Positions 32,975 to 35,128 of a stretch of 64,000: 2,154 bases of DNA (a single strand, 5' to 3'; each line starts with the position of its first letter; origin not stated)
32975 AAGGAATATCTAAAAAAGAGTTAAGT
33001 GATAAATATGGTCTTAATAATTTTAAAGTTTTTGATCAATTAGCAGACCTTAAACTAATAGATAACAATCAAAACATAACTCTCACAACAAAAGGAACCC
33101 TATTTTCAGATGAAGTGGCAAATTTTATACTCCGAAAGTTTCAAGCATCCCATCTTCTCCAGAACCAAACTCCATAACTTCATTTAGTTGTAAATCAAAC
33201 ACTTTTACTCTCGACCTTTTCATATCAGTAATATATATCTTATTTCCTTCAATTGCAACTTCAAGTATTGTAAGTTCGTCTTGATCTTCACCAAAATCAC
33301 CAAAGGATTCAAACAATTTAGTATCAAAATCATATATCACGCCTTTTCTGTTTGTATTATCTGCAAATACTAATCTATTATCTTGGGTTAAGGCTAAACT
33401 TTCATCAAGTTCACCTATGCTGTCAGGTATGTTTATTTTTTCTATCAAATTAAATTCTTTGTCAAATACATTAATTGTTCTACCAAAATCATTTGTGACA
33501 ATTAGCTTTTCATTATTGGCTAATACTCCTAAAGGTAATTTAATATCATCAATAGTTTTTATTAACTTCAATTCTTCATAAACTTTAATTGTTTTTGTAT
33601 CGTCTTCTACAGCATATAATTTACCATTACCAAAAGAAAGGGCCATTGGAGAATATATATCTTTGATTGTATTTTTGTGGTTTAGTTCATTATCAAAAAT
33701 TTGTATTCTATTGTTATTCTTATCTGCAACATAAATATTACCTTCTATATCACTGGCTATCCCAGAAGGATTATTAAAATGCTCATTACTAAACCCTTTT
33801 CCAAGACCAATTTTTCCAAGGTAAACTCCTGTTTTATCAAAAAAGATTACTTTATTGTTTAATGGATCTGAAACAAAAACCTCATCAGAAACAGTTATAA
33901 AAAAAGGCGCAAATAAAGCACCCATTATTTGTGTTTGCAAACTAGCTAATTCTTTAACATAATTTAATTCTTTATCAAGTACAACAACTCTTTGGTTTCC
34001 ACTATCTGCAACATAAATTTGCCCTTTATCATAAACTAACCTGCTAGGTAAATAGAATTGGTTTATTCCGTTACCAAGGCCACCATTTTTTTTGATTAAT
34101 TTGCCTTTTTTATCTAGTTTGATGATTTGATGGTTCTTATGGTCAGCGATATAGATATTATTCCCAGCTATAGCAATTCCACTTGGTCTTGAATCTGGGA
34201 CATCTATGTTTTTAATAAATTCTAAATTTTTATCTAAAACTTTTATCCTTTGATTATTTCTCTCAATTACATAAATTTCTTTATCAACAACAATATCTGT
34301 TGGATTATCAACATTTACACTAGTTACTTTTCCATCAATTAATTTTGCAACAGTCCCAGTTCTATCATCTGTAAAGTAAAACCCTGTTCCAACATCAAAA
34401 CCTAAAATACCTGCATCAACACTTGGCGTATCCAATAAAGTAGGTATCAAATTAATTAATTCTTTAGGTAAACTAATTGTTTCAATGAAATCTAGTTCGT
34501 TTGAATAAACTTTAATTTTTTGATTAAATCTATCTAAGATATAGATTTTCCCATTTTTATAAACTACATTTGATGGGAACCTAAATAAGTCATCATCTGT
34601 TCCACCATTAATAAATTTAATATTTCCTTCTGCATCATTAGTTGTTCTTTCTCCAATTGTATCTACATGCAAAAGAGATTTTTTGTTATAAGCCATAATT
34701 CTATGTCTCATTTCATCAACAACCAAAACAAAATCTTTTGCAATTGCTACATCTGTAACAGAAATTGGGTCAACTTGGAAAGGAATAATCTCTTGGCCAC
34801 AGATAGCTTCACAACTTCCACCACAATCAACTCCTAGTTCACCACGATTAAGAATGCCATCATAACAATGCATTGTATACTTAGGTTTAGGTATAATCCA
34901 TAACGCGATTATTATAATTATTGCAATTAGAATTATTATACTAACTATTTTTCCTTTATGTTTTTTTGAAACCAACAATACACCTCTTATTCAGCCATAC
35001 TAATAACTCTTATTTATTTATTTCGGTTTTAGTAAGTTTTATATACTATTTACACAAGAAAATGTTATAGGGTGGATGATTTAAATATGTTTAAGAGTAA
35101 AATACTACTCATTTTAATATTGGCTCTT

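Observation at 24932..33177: Compact island combining a U32 pair, an A24 prepilin peptidase, HxsD-like paralogs, two radical-SAM/SPASM enzymes, a His-tailed peptide and a HemN-like radical SAM: a possible archaeal HXS-type peptide-maturation system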

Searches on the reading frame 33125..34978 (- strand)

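Call 77: search_protein_families(library=pfam, proteins=[window:33125-34978:-], max_evalue=0.01)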
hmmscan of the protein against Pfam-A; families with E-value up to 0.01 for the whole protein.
window:33125-34978:- (617 aa): 8 families
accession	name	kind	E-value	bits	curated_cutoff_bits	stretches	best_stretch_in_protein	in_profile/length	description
PF01436.27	NHL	-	1.1e-35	120.3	20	3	401-428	1-28/28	NHL repeat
PF17170.10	DUF5128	-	8.2e-07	28.9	22.9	1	264-342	45-126/321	6-bladed beta-propeller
PF25021.1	TEN_NHL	-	3.8e-05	23.3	27.1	0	213-331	234-353/357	Teneurin NHL domain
PF08450.18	SGL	-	5.3e-05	23.4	26.3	0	368-431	149-213/246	SMP-30/Gluconolactonase/LRE-like region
PF03478.24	Beta-prop_KIB1-4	-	0.0003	20.9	27.4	0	129-283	111-236/242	KIB1-4 beta-propeller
PF25210.1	Kelch_FKB95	-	0.0019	18.3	70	0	204-348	64-210/268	FKB95, Kelch-repeats domain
PF16222.10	DUF4881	-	0.0035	17.8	27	0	141-179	103-141/174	Domain of unknown function (DUF4881)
PF06977.17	SdiA-regulated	-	0.0091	15.6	21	0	377-419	196-240/249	SdiA-regulated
